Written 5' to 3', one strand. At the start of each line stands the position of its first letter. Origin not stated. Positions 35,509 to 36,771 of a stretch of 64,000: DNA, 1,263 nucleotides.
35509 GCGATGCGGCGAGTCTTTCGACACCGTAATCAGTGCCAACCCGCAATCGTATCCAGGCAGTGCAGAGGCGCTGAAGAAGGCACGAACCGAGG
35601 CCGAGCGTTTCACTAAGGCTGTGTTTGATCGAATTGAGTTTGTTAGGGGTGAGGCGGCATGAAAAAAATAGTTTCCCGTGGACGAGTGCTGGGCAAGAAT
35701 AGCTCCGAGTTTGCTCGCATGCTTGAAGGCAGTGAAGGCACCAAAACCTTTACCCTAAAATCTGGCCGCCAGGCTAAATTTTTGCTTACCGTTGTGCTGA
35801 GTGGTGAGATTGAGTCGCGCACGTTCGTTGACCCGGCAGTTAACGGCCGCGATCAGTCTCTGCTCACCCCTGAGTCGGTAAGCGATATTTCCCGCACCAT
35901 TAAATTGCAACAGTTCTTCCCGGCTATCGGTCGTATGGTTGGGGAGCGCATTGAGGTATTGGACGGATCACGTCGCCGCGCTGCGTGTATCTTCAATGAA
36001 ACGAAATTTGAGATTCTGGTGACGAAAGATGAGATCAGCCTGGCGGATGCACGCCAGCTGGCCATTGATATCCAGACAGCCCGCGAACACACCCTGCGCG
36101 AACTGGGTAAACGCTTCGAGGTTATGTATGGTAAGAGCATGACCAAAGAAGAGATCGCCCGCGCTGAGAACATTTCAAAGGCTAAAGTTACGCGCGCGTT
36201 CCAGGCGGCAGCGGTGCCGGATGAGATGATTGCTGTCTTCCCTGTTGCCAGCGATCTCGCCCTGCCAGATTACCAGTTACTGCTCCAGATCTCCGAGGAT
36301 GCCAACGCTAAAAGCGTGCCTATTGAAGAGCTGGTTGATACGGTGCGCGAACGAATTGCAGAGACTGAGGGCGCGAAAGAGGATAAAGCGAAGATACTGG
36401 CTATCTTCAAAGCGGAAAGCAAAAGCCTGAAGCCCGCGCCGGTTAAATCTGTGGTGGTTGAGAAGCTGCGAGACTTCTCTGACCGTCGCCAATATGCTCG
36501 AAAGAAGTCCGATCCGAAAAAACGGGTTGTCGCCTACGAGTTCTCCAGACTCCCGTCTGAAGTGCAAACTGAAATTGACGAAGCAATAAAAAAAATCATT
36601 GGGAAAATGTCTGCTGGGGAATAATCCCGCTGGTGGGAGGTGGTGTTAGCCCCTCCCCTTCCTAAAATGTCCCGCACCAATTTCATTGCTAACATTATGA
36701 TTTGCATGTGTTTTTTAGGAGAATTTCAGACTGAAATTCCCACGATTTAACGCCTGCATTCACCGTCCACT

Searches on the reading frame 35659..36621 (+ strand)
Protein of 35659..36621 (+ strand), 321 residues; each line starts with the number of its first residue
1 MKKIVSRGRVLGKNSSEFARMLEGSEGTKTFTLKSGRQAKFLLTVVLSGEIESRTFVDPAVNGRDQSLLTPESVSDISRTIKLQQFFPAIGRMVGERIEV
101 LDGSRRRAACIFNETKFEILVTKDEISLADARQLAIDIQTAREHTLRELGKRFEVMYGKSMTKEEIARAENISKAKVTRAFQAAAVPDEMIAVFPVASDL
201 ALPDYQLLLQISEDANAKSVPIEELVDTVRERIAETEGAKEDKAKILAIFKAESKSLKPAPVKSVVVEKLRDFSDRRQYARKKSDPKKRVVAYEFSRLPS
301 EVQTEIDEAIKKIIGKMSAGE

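Call 8: search_dna_similar(query=window:35659-36621:+, collection=phages, mode=protein, max_rows=40)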
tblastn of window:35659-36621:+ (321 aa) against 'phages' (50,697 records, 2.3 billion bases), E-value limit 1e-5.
Records with a match: 52; places in all: 52; records where one place covers at least 80% of the query: 23.
Best place of each record, by identity: >=99% 5; <60% 47.
By first word of the organism name: Escherichia 18; Vibrio 10; Klebsiella 7; Aeromonas 5; Enterobacteria 3; Salmonella 3; Yersinia 3; Cronobacter 1; Punavirus 1; Enterobacter 1.
By host as written in the record: - 17; Escherichia coli 9; Yersinia enterocolitica 3; Aeromonas sp. 3; Salmonella enterica subsp. enterica serovar Indiana J46 2; Escherichia sp. STEC O157 2; Salmonella enterica subsp. enterica serovar Kouka 1; Escherichia coli strain MG1655 Z1 1; and 14 more.
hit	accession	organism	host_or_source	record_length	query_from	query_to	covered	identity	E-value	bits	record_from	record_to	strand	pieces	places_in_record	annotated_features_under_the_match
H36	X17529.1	Enterobacteria phage P7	-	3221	1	321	100%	100.0%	0e+0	640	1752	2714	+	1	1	record has no annotation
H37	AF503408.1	Enterobacteria phage P7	-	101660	1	321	100%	100.0%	0e+0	640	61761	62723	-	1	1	parB: ParB | parA: ParA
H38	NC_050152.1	Enterobacteria phage P7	-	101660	1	321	100%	100.0%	0e+0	640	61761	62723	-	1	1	parB: ParB-like partition protein | parA: ParA-like partition protein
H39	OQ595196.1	Salmonella phage SJ1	Salmonella enterica subsp. enterica ...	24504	1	321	100%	100.0%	0e+0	640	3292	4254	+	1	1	parB: chromosome (plasmid) partitioning protein B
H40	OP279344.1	Escherichia phage P1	Escherichia coli strain MG1655 Z1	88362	1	321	100%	99.4%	0e+0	637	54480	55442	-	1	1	parB: ParB | parA: ParA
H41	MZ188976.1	Cronobacter phage JK004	Cronobacter sakazakii ATCC 29544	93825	8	316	96%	41.6%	4e-68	236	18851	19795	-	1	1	hypothetical protein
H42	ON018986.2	Escherichia phage JL22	Escherichia coli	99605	24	316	91%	42.9%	2e-63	222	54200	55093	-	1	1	parB: chromosome (plasmid) partitioning protein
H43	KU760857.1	Salmonella phage SJ46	Salmonella enterica subsp. enterica ...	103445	24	316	91%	42.9%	2e-63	222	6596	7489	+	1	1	parB: plasmid partition protein B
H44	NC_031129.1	Salmonella phage SJ46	Salmonella enterica subsp. enterica ...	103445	24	316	91%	42.9%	2e-63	222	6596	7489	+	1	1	parB: ParB-like partition protein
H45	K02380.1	Escherichia phage P1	Escherichia coli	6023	24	316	91%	42.9%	2e-63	222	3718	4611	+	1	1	parB: ParB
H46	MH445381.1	Escherichia phage P1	Escherichia coli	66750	24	316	91%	42.9%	3e-63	222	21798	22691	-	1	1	chromosome (plasmid) partitioning protein B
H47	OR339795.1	Escherichia phage phi456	Escherichia coli MC1061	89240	24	316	91%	42.9%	3e-63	222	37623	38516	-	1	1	ParB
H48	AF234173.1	Escherichia phage P1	-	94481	24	316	91%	42.9%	3e-63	222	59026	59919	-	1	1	100 pct identical (0 gaps) to region of repA and par genes of P1 ... | 99 pct identical (10 gaps) to fragment of P1 sequence deposited as ... | 99 pct identical (4 gaps) to fragment of P1 sequence deposited as ... | 99 pct identical (4 gaps) to par region of P1 in P1 based vector ... | parB: ParB | and 1 other names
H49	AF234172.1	Escherichia phage P1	-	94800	24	316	91%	42.9%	3e-63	222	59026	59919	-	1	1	100 pct identical (0 gaps) to region of repA and par genes of P1 ... | 99 pct identical (10 gaps) to fragment of P1 sequence deposited as ... | 99 pct identical (4 gaps) to fragment of P1 sequence deposited as ... | 99 pct identical (4 gaps) to par region of P1 in P1 based vector ... | parB: ParB | and 1 other names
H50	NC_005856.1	Escherichia phage P1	Escherichia coli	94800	24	316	91%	42.9%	3e-63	222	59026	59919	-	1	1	100 pct identical (0 gaps) to region of repA and par genes of P1 ... | 99 pct identical (10 gaps) to fragment of P1 sequence deposited as ... | 99 pct identical (4 gaps) to fragment of P1 sequence deposited as ... | 99 pct identical (4 gaps) to par region of P1 in P1 based vector ... | parB: ParB-like partition protein | and 1 other names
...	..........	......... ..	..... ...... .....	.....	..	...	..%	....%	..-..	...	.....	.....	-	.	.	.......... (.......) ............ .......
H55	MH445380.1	Escherichia phage P1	Escherichia coli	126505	24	316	91%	42.9%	3e-63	222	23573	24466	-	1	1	chromosome (plasmid) partitioning protein B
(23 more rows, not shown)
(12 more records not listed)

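Call 9: get_annotated_region(hit=H50, flank=4500)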
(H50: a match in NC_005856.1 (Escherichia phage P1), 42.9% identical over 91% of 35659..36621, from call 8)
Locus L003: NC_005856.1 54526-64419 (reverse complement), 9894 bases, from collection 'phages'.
description: Enterobacteria phage P1, complete genome.
organism: Escherichia phage P1 (NCBI taxid 2886926)
taxonomy: Viruses; Duplodnaviria; Heunggongvirae; Uroviricota; Caudoviricetes; Punavirus; Punavirus P1
host: Escherichia coli; source: -; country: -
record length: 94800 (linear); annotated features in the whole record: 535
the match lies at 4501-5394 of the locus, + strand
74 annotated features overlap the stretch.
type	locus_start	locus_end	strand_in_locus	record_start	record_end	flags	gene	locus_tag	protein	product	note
CDS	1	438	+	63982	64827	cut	upfB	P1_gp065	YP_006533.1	UpfB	unknown protein function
regulatory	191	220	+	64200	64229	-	-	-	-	promoter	predicted sigma 70 promoter P2ppfA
regulatory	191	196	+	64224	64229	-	-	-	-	minus_35_signal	P2ppfA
regulatory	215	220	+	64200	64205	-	-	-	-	minus_10_signal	P2ppfA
misc_feature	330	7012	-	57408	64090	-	-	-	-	-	100 pct identical (0 gaps) to region of repA and par genes of P1 contained in P1 based cloning vector pPAC4 [GenBank ...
misc_feature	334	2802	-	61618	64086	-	-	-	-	-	99 pct identical (4 gaps) to repA region of P1 in P1 based vector pYLTAC7 [GenBank Accession Number AB020028] at nt ...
regulatory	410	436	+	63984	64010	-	-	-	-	promoter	predicted sigma 70 promoter P1ppfA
regulatory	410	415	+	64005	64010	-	-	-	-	minus_35_signal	P1ppfA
regulatory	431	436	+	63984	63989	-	-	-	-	minus_10_signal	P1ppfA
CDS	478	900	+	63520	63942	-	ppfA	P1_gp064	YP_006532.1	PpfA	possible periplasmic function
CDS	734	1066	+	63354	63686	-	mlp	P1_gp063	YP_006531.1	Rz-like spanin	membrane lipoprotein precursor, by homology; possibly involved in regulation of lysis (by homology); region of aa 24-90 ...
misc_feature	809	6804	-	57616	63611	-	-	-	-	-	99 pct identical (10 gaps) to fragment of P1 sequence deposited as locus PP1REP in GenBank Accession Number K02380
CDS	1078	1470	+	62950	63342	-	upfA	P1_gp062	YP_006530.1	UpfA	unknown protein function; 46 pct identical to Xenorhabdus nematophila putative prophage protein (CAB58447; 129 aa); 32 ...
misc_feature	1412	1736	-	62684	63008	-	-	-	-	-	100 pct identical (0 gaps) to locus PP1REPOR in GenBank Accession Number M37080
misc_feature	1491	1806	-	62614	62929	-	-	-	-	-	100 pct identical (0 gaps) to fragment of P1 sequence deposited as locus PP1PAR1 in GenBank Accession Number M36424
CDS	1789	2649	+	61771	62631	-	repA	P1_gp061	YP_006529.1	replication helicase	product acts to initiate replication from oriR, to repress its own synthesis(via interaction with incA) and to pair ...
misc_feature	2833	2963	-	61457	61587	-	-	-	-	-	97 pct identical (0 gaps) to fragment of P1 origin containing vector pSport2 at nt 3629..3659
misc_feature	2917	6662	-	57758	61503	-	-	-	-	-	99 pct identical (4 gaps) to par region of P1 in P1 based vector pYLTAC7 [GenBank Accession Number AB020028] at nt ...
misc_feature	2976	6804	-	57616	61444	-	-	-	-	-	99 pct identical (4 gaps) to fragment of P1 sequence deposited as locus ECP1PARA in GenBank Accession Number X02954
CDS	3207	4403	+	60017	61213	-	parA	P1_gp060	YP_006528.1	ParA-like partition protein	encodes ParA/SopA family protein involved in active partitioning of P1 plasmid prophage at cell division; weak ATPase, ...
CDS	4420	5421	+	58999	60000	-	parB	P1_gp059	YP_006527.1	ParB-like partition protein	encodes ParB/SopB family protein involved in active partitioning of P1 plasmid prophage at cell division; product binds ...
misc_feature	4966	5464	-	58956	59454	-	-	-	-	-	100 pct identical (0 gaps) to fragment of P1 sequence deposited as locus PP1PARB in GenBank Accession Number L01408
misc_feature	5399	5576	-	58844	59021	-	-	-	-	-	100 pct identical (0 gaps) to fragment of P1 sequence deposited as locus PP1PAR2 in GenBank Accession Number M36425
regulatory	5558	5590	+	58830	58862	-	-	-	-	promoter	predicted sigma 70 promoter P1 23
regulatory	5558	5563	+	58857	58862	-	-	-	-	minus_35_signal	P1 23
regulatory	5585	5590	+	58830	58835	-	-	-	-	minus_10_signal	P1 23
CDS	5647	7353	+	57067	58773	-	23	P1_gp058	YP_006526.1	gp23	major capsid protein; region of aa 1..179 identical to region of aa 24..202 of previously predicted product of orf61 of ...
CDS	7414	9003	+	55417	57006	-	22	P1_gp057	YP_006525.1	tail sheath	sheath structural protein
CDS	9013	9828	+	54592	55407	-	21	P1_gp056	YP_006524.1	gp21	baseplate or tail tube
CDS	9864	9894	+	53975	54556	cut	pmgG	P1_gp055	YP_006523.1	PmgG-like head morphogenesis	putative morphogenetic function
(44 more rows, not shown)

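Call 46: search_dna_similar(query=window:35659-36621:+, collection=plasmids, mode=protein, max_rows=60, rows=spread)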
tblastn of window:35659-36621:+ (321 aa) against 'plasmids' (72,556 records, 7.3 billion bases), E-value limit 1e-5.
The search stops at 5000 records and this limit was reached: more records match than are counted here, and every count below describes the 5000 best-scoring records only.
Records with a match: at least 5000; places in all: 5575; records where one place covers at least 80% of the query: 4962.
Best place of each record, by identity: >=99% 182; 95-99% 49; 90-95% 3; 80-90% 1; 60-80% 1199; <60% 3566.
By first word of the organism name: Klebsiella 1986; Escherichia 1270; Salmonella 609; Enterobacter 199; Pantoea 198; Citrobacter 184; Shigella 140; Vibrio 93; Yersinia 73; Providencia 38; and 35 more.
By predicted mobility (MOB-suite, as given by PLSDB): conjugative 2161; non-mobilizable 1633; mobilizable 1206.
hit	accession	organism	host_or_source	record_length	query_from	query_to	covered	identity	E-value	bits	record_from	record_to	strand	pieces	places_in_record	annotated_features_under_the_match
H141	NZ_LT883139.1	Escherichia coli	-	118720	1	321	100%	100.0%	0e+0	640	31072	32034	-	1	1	ParB family protein | AAA family ATPase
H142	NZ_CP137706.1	Escherichia coli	whole organism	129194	1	321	100%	100.0%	0e+0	640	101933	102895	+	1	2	ParB family protein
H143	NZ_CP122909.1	Escherichia coli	Sus scrofa,feces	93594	1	321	100%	99.4%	0e+0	637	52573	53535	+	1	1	ParB family protein | AAA family ATPase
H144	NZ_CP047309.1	Citrobacter freundii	Homo sapiens,urine sample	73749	1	320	100%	68.6%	5e-141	447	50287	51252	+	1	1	ParB family protein | AAA family ATPase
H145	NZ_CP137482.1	Citrobacter portucalensis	Homo sapiens,urine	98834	1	317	99%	68.9%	4e-140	444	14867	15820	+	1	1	ParB family protein | AAA family ATPase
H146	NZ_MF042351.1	Serratia marcescens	Homo sapiens,pharyngeal secretions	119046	1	317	99%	68.9%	4e-140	444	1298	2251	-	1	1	ParB family protein | AAA family ATPase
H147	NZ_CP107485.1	Klebsiella pneumoniae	Homo sapiens,sputum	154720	1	317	99%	68.9%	4e-140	444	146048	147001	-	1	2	ParB family protein | AAA family ATPase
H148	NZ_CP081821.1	Klebsiella pneumoniae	Homo sapiens,sputum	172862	1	317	99%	68.9%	4e-140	444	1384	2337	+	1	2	ParB family protein | AAA family ATPase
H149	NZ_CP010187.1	Escherichia coli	mouse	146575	1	317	99%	68.6%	1e-138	440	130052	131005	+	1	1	ParB family protein | AAA family ATPase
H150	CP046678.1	Escherichia coli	Homo sapiens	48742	1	317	99%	68.2%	7e-138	437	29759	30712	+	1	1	ParB/RepB/Spo0J family partition protein | AAA family ATPase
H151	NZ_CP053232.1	Escherichia coli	Homo sapiens,whole organism,rectal swab ...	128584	1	317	99%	67.9%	1e-138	440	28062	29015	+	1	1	ParB family protein | AAA family ATPase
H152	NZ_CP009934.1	Yersinia pestis Angola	Microbial isolate culture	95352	1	317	99%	67.3%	6e-138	438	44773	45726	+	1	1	ParB family protein | AAA family ATPase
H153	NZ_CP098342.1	Klebsiella pneumoniae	Homo sapiens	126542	2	321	100%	62.6%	7e-129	412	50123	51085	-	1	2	ParB family protein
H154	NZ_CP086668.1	Klebsiella pneumoniae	Homo sapiens,Cell culture,intestine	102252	2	321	100%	62.3%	1e-128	411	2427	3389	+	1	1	ParB family protein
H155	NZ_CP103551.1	Klebsiella pneumoniae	Homo sapiens,blood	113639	2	321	100%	62.3%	1e-128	411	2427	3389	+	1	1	ParB family protein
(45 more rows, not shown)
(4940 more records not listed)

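Call 47: get_annotated_region(hit=H152, flank=1500)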
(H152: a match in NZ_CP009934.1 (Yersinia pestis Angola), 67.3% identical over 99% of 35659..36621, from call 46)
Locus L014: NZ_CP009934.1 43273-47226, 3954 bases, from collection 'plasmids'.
description: Yersinia pestis Angola plasmid pMT, complete sequence
organism: Yersinia pestis Angola (NCBI taxid 349746)
taxonomy: Bacteria; Pseudomonadota; Gammaproteobacteria; Enterobacterales; Yersiniaceae; Yersinia; Yersinia pestis; Yersinia pestis Angola
host: -; source: Microbial isolate culture; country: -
typing (MOB-suite, as given by PLSDB): non-mobilizable; replicon IncFIB
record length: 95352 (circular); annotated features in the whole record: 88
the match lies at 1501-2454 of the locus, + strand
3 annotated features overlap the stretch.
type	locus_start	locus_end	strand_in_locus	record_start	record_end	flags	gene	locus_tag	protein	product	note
CDS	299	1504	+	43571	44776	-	-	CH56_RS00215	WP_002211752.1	AAA family ATPase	-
CDS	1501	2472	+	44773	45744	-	-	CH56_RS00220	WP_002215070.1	ParB family protein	-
CDS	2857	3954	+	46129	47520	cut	-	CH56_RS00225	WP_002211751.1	AAA family ATPase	-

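Call 48: search_protein_families(library=pfam, proteins=[window:35659-36621:+])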
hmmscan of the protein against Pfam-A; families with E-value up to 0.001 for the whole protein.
window:35659-36621:+ (321 aa): 2 families
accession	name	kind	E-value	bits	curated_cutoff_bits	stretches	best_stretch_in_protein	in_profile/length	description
PF08775.15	ParB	-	6.4e-33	114.2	25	1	194-314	1-125/126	ParB family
PF18090.7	SoPB_HTH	-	7.1e-05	23.3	27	1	156-203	17-62/75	Centromere-binding protein HTH domain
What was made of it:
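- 35659..36624 (+): parB: centromere-binding protein (HTH for box A, C-terminal dimer domain for box B). Pfam ParB (PF08775) at 194-314 and a weak SopB_HTH hit (call 48).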

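Call 49: search_solved_structures(query=window:35659-36621:+, max_evalue=0.001)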
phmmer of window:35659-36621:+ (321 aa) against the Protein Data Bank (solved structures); distinct sequences matched with E-value up to 0.001: 3.
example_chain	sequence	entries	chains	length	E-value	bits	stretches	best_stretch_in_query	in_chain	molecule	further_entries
2ntz_A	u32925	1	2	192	4e-30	108.6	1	137-316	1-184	ParB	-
1zx4_A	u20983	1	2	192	5.4e-30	108.1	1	137-316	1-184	Plasmid Partition par B protein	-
3vwb_A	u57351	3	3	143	2.5e-17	66.6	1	140-236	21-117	Virulence regulon transcriptional activator virB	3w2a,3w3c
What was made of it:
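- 35659..36624 (+): Homologous to the solved P1 ParB(142-333)-DNA structures 1ZX4/2NTZ (call 49).
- On P1par family (type Ia ParABS of P1/P7/pMT1): PDB 1ZX4/2NTZ P1 ParB match over residues 137-316 (calls 48, 49).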
